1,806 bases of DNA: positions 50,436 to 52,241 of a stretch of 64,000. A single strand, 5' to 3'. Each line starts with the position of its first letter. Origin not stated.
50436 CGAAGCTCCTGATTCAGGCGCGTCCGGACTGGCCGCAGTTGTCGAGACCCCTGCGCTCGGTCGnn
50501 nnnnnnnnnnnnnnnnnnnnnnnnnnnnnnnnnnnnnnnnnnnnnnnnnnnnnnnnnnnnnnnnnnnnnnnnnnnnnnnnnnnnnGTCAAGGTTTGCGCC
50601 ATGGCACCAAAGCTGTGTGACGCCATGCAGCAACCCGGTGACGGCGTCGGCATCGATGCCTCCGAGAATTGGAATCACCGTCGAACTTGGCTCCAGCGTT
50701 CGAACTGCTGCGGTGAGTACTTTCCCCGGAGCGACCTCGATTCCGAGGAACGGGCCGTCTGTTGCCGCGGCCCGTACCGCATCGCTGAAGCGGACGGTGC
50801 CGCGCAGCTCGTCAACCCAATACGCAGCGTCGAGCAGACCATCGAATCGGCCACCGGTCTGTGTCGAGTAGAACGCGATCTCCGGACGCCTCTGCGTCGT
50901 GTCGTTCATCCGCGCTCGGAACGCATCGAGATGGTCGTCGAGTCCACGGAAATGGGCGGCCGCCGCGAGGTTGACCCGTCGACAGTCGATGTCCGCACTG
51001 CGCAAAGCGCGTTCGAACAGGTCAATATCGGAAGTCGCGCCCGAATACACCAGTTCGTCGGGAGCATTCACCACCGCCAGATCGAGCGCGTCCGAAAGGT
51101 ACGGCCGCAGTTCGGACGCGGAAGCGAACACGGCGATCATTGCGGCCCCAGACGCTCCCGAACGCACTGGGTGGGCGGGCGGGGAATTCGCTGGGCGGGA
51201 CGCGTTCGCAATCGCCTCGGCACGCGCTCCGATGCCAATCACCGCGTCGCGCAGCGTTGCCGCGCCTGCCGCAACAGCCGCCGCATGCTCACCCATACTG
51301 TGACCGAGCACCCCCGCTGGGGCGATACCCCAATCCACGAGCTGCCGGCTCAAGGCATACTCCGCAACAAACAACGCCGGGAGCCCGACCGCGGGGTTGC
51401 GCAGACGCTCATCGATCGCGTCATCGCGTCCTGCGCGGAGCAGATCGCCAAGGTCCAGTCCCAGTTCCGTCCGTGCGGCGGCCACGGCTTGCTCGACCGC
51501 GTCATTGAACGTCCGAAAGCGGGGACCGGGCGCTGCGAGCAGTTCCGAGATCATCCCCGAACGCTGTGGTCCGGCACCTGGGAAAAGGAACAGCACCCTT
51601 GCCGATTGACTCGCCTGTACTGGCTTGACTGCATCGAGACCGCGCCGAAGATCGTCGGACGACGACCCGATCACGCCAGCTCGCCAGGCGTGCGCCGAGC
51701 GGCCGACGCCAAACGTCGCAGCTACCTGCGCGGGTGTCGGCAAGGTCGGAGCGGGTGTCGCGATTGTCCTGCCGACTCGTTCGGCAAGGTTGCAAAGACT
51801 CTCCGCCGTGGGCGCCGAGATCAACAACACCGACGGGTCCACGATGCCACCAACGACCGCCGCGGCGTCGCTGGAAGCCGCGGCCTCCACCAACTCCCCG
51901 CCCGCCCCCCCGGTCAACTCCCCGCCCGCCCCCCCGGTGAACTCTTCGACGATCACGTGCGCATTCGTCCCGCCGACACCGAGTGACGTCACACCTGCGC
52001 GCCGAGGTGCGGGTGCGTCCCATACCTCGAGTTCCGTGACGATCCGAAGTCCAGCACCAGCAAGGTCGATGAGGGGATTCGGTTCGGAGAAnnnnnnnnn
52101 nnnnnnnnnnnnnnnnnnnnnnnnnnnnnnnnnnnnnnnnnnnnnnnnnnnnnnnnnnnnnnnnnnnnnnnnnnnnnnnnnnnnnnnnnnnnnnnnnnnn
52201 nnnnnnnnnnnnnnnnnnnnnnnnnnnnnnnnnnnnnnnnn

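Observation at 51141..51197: The same 24-nt element sits in-frame inside the PKS acyltransferase domain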

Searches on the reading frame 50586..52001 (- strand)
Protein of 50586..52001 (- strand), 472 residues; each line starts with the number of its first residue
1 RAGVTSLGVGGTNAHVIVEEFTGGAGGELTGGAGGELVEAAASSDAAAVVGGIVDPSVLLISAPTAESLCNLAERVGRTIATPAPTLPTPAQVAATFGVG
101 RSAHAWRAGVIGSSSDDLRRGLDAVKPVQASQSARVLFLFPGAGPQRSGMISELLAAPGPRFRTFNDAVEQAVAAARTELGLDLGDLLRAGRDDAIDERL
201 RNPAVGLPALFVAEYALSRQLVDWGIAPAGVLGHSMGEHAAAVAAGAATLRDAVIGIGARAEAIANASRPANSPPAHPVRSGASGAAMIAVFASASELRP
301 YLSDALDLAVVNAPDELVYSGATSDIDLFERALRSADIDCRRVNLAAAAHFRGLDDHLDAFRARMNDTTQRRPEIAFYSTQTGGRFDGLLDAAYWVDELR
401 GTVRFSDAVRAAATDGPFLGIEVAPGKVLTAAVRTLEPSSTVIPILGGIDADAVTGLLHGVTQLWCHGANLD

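Call 48: predict_structure(alignment_id=A1)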
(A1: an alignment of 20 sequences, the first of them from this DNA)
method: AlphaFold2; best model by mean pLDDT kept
length: 472 residues; sequences in the alignment: 20
mean_pLDDT: 76.1   pTM: 0.79
mean pLDDT of the five models: 76.1, 74.2, 74.0, 73.7, 73.4
residues with pLDDT >= 90: 149; 70-90: 193; 50-70: 53; < 50: 77
segments of 3 or more residues with pLDDT < 50: 1-53, 90-101, 277-283, 447-449
pLDDT, mean of each block of 10 residues (from residue 1): 31 31 33 34 33 61 87 81 56 44 75 81 84 84 70 77 91 97 87 68 87 93 90 92 97 95 85 50 71 92 88 88 92 96 76 86 94 95 93 92 88 85 77 66 51 77 79 62
secondary structure, 60 per line:
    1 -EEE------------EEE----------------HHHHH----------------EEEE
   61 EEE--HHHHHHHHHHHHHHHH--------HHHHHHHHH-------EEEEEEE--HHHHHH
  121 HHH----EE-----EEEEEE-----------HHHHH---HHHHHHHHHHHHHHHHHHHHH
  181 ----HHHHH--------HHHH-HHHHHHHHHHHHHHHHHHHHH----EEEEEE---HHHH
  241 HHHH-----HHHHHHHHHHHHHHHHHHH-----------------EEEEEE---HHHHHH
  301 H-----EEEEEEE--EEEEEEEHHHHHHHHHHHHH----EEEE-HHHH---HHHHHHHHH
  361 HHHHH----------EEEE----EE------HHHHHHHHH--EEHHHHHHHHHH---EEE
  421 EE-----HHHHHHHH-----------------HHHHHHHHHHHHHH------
elements in order: E2-4 E17-19 H36-40 E57-63 H66-81 H90-98 E106-112 H115-123 E135-140 H152-156 H160-180 H185-189 H198-201 H203-223 E228-233 H237-244 H250-268 E286-291 H295-301 E307-313 E316-322 H323-335 E340-343 H345-348 H352-365 E376-379 H392-400 H405-414 E418-422 H428-435 H453-466

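Call 52: fold_search(model_id=the predicted structure, library=pdb)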
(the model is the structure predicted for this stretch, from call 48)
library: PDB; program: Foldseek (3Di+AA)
matches with E <= 10: 568; with E <= 0.001: 245
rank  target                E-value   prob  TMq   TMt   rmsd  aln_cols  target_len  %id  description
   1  5yda                  3.8e-29  1.00  0.76  0.87   2.5       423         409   29  The crystal structure of the Acyl Transferase domain of SpnD (released 2018-05-23)
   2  8g4u_D                5.0e-29  1.00  0.75  0.44   3.3       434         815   28  Final ketosynthase+acyltransferase of the erythromycin modular polyketide synthase (released 2023-03-01)
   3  8g4u_B                5.2e-29  1.00  0.74  0.46   3.5       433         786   28  Final ketosynthase+acyltransferase of the erythromycin modular polyketide synthase (released 2023-03-01)
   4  5ydl                  6.9e-29  1.00  0.75  0.86   2.9       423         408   30  The crystal structure of the Acyl Transferase domain of SpnD complex with 2-(pent-4-yn-1-yl)malonyl (released 2018-05-23)
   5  8g4u_A                7.3e-29  1.00  0.75  0.44   3.3       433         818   27  Final ketosynthase+acyltransferase of the erythromycin modular polyketide synthase (released 2023-03-01)
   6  6iyr                  9.0e-29  1.00  0.75  0.83   3.2       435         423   28  Crystal Structure of the acyltransferase domain from module 8 of the salinomycin polyketide synthase (released 2019-07-03)
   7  8g4u_C                1.1e-28  1.00  0.74  0.47   3.3       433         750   27  Final ketosynthase+acyltransferase of the erythromycin modular polyketide synthase (released 2023-03-01)
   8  7s6c_A                4.4e-28  1.00  0.75  0.41   3.1       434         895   28  CryoEM structure of modular PKS holo-Lsd14 stalled at the condensation step and bound to antibody fragment 1B2, compos (released 2021-11-03)
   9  7s6b_A                1.3e-27  1.00  0.76  0.41   3.1       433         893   27  Crystal structure of modular polyketide synthase apo-Lsd14 from the Lasalocid biosynthesis pathway, trapped in the tra (released 2021-11-03)
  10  2qo3_B                1.5e-27  1.00  0.76  0.42   3.1       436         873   27  Crystal Structure of [KS3][AT3] didomain from module 3 of 6-deoxyerthronolide B synthase (released 2007-09-04)
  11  4qbu                  1.6e-27  1.00  0.75  0.81   3.1       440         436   26  Structure of the Acyl Transferase domain of ZmaA (released 2014-11-05)
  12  6c9u_A                1.8e-27  1.00  0.74  0.40   3.4       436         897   27  Crystal structure of [KS3][AT3] didomain from module 3 of 6-deoxyerthronolide B synthase in complex with antibody frag (released 2018-05-23)
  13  9d2z_A                2.2e-27  1.00  0.72  0.40   3.7       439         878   27  Cryo-EM structure of mycocerosic acid synthase with single KS-ACP crosslink using C16 alpha-bromoamide. Complex B (released 2025-08-13)
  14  7s6b_B                2.4e-27  1.00  0.75  0.41   3.2       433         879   28  Crystal structure of modular polyketide synthase apo-Lsd14 from the Lasalocid biosynthesis pathway, trapped in the tra (released 2021-11-03)
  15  6j0u_B                3.0e-27  1.00  0.70  0.78   4.0       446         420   28  Crystal Structure of the acyltransferase domain from the third module of the ansamitocin polyketide synthase (released 2019-12-18)
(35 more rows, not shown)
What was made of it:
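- The fold matches AT crystal structures at TM 0.76/0.87: call 52.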

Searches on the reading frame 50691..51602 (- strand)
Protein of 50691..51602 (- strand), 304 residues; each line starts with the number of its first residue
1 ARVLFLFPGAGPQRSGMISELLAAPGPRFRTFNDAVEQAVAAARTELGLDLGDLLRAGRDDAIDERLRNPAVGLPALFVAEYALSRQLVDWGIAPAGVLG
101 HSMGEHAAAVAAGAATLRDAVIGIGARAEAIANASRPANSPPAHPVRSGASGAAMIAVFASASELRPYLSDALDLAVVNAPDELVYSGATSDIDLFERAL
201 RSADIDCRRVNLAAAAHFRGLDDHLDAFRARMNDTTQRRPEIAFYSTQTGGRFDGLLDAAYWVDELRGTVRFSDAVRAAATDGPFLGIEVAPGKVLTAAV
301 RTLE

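Call 36: search_solved_structures(query=window:50691-51602:-, max_evalue=0.00001, show_alignments=3)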
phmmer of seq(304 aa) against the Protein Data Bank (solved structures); distinct sequences matched with E-value up to 0.00001: 93 (the best 60 are shown).
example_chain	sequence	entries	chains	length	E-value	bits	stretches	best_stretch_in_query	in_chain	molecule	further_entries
5yda_A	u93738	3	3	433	2e-32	116.4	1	2-301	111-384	PKS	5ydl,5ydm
4qbu_A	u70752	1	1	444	3.5e-31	112.4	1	2-298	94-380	ZmaA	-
8jpt_A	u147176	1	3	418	5e-29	105.3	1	2-301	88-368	Polyene macrolide polyketide synthase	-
6iyo_A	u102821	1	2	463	1e-28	104.3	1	2-300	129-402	Type I modular polyketide synthase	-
8xjy_A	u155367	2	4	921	3.5e-27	99.3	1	6-298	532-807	Polyketide synthase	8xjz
8xju_A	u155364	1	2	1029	4.6e-27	98.9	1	6-298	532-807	Polyketide synthase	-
8g4u_A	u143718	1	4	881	6.5e-27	98.4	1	3-302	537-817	EryAIII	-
7m7i_B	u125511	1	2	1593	6.6e-27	98.3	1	2-301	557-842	EryAI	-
7m7j_B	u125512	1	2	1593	6.6e-27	98.3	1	2-301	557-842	EryAI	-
7m7f_B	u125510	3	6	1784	7.8e-27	98.1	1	2-301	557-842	EryAI,6-deoxyerythronolide-B synthase EryA3, modules 5 and 6 chimera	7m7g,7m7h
8tjn_B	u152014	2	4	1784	7.8e-27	98.1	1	2-301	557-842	EryAI,6-deoxyerythronolide-B synthase EryA3, modules 5 and 6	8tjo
8ee0_A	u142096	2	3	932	4.2e-26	95.7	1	4-301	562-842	6-deoxyerythronolide B synthase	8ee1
4mz0_A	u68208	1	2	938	1e-25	94.5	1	2-298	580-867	CurL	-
2qo3_A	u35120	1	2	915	1.1e-25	94.4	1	2-301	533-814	EryAII Erythromycin polyketide synthase modules 3 and 4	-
6c9u_A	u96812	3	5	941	1.1e-25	94.3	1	2-301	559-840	6-deoxyerythronolide-B synthase EryA2, modules 3 and 4 | EryAII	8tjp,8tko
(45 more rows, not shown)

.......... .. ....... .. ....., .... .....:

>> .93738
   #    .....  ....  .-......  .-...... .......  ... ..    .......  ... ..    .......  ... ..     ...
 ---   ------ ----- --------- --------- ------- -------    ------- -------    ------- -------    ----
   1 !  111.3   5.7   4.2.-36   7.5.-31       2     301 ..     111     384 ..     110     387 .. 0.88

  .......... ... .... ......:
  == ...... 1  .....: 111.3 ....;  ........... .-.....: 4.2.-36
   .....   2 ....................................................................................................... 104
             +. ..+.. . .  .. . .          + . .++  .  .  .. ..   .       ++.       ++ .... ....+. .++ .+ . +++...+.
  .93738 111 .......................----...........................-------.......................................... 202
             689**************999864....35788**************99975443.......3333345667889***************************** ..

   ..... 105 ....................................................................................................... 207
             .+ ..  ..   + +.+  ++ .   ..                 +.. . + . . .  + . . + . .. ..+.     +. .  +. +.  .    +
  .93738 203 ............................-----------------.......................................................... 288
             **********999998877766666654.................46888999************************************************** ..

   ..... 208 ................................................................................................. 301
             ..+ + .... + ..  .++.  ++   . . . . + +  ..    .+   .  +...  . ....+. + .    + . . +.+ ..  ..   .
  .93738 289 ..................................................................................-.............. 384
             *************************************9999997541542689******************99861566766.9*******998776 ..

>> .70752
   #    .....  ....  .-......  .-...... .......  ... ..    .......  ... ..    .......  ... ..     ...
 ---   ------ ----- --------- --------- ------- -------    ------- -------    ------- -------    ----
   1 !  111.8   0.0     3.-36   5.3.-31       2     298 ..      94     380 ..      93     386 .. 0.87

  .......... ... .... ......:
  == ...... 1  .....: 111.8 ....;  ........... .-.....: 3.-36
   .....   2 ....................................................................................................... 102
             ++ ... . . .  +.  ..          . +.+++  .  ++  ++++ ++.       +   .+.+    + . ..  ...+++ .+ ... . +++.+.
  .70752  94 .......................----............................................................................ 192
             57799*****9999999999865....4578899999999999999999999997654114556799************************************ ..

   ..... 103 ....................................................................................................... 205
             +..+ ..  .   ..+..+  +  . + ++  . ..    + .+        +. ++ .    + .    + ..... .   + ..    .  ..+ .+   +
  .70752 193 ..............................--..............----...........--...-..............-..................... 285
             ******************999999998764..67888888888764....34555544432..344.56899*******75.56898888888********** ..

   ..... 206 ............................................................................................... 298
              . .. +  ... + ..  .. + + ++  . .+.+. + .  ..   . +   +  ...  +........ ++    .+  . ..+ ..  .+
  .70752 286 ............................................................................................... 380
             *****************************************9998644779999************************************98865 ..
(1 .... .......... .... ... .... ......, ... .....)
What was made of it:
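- On Rickettsia palindromic element-like in-frame intragenic repeat: Solved ATs show a gap there (call 36).
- Solved ATs show a gap opposite the insert: call 36.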

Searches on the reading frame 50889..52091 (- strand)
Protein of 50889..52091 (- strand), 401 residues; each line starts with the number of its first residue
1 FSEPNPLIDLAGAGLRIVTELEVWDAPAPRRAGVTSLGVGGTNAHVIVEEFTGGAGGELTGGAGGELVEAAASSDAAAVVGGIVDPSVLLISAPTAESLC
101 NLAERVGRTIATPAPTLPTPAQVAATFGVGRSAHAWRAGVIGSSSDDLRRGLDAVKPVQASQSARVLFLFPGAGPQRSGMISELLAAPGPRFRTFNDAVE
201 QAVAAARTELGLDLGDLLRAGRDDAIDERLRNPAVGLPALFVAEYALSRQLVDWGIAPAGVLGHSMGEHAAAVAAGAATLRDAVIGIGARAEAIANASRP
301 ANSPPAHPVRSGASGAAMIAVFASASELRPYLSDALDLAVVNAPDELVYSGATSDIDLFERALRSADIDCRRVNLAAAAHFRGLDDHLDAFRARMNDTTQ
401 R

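Call 22: find_homologous_proteins(query=window:50889-52091:-, max_evalue=1e-10)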
Query window:50889-52091:- (401 aa): 17 proteins with E <= 1e-10 among 8000 candidates.
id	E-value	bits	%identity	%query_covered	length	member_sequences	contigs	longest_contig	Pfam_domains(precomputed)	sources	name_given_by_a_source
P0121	2.1e-34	138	33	99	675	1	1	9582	PF22336.3,PF00109.33,PF22621.3,PF02801.29,PF16197.12,PF00698.27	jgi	jgi:acyl transferase domain-containing protein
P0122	5.1e-25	107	33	74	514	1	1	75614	PF22336.3,PF22621.3,PF02801.29,PF16197.12,PF00698.27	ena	-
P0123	1.0e-22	100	39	71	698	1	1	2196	PF22336.3,PF00109.33,PF22621.3,PF02801.29,PF16197.12,PF00698.27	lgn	-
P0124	4.3e-21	94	37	74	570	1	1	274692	PF22336.3,PF00109.33,PF22621.3,PF00108.30,PF02801.29,PF16197.12,PF00698.27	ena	-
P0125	7.2e-20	90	31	98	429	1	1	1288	PF22621.3,PF02801.29,PF16197.12,PF00698.27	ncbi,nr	ncbi:MAG: type I polyketide synthase, partial [Delftia sp.]|nr:type I polyketide synthase [Delftia s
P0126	1.4e-19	89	34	69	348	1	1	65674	PF22336.3,PF22621.3,PF02801.29,PF16197.12,PF00698.27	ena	-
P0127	5.6e-19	87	30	91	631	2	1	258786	PF22336.3,PF21089.4,PF22621.3,PF16197.12,PF00698.27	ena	-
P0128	7.4e-16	77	29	100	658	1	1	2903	PF22336.3,PF00109.33,PF22621.3,PF02801.29,PF16197.12,PF00698.27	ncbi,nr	ncbi:MAG: type I polyketide synthase, partial [Polyangiaceae bacterium]|nr:type I polyketide synthas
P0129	9.4e-15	73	33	58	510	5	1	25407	PF21089.4,PF00698.27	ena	-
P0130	1.2e-14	73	29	98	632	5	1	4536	PF22336.3,PF22621.3,PF02801.29,PF16197.12,PF00698.27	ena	-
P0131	2.7e-14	72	33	72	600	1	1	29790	PF22336.3,PF00109.33,PF22621.3,PF02801.29,PF16197.12,PF00698.27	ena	-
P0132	3.0e-14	72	34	74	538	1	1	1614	PF22336.3,PF00109.33,PF22621.3,PF00108.30,PF02801.29,PF16197.12,PF00698.27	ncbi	ncbi:MAG TPA: type I polyketide synthase, partial [Streptosporangiaceae bacterium]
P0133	1.7e-12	66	31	54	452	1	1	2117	PF22336.3,PF22621.3,PF16197.12,PF00698.27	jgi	jgi:acyl transferase domain-containing protein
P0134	2.9e-12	65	36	46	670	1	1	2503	PF00109.33,PF02801.29,PF16197.12,PF00698.27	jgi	jgi:acyl transferase domain-containing protein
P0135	3.0e-12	65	30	90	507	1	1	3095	PF22336.3,PF22621.3,PF16197.12,PF00698.27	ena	-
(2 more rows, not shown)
